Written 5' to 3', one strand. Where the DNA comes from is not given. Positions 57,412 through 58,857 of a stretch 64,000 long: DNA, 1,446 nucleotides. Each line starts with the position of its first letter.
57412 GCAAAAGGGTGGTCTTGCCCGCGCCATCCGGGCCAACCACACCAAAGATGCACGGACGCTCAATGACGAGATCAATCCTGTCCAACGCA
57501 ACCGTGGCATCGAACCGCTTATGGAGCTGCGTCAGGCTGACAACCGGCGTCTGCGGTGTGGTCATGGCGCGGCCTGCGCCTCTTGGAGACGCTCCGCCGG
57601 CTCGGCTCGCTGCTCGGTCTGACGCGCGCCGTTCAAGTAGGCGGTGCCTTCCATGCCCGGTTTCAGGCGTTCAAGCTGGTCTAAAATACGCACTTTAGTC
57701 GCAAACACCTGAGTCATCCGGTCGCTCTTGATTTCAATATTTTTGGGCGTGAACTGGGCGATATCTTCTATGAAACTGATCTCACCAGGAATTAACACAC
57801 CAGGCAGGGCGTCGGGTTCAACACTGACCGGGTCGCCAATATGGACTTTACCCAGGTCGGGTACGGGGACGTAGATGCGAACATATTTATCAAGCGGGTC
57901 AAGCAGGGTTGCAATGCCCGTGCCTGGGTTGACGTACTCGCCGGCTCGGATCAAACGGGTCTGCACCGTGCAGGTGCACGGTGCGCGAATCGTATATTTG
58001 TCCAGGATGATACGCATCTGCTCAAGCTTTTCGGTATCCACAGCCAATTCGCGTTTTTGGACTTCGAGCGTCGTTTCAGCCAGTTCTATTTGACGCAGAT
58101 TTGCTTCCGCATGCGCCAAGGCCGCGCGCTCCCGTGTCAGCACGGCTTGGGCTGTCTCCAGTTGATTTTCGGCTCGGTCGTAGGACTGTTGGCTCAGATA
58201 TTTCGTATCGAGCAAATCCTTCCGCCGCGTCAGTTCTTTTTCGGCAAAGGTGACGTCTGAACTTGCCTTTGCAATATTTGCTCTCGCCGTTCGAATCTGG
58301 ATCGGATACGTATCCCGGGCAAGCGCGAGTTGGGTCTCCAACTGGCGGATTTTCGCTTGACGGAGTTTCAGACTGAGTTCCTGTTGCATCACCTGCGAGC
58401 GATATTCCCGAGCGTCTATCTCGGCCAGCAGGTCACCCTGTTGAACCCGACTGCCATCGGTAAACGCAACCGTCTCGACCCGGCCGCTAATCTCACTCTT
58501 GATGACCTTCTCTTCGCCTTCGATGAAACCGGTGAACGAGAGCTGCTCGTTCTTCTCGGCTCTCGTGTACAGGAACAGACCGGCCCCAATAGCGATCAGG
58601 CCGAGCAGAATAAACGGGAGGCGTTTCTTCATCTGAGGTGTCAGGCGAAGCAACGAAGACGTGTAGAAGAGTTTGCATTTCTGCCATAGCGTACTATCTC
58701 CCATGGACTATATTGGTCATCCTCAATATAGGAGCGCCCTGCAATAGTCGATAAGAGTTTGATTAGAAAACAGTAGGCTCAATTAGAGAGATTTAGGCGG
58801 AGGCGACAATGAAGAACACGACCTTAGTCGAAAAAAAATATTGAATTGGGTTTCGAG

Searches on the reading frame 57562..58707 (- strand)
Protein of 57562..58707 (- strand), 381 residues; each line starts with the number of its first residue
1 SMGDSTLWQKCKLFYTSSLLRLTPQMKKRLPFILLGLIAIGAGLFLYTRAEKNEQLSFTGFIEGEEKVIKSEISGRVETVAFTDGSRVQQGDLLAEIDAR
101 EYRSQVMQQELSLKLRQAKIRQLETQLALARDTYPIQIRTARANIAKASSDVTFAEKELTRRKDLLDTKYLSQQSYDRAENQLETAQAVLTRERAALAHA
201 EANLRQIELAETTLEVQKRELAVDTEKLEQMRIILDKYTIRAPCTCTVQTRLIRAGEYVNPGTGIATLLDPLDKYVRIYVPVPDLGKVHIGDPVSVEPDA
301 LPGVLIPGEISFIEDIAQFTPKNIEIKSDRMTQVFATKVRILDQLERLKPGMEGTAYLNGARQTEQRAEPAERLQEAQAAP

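Call 79: search_protein_families(library=pfam, proteins=[window:57562-58707:-], max_evalue=0.01)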
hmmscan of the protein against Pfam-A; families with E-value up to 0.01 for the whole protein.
window:57562-58707:- (381 aa): 6 families
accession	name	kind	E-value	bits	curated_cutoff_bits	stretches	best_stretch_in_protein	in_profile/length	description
PF13437.12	HlyD_3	-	7.6e-18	65.6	22.2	1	239-351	1-106/106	HlyD family secretion protein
PF16576.10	HlyD_D23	-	1.4e-16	60.9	30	1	63-318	13-189/214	Barrel-sandwich domain of CusB or HlyD membrane-fusion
PF13533.13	Biotin_lipoyl_2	-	1.8e-07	31.3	29.8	1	69-98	3-32/32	Biotin-lipoyl like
PF12700.13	HlyD_2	-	0.0041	16.4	25.1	1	54-127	52-121/416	HlyD family secretion protein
PF00364.28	Biotin_lipoyl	-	0.0055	16.9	22.1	0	68-97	44-73/73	Biotin-requiring enzyme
PF00529.27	CusB_dom_1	-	0.006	17.3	26.5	1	144-355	12-84/89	Cation efflux system protein CusB domain 1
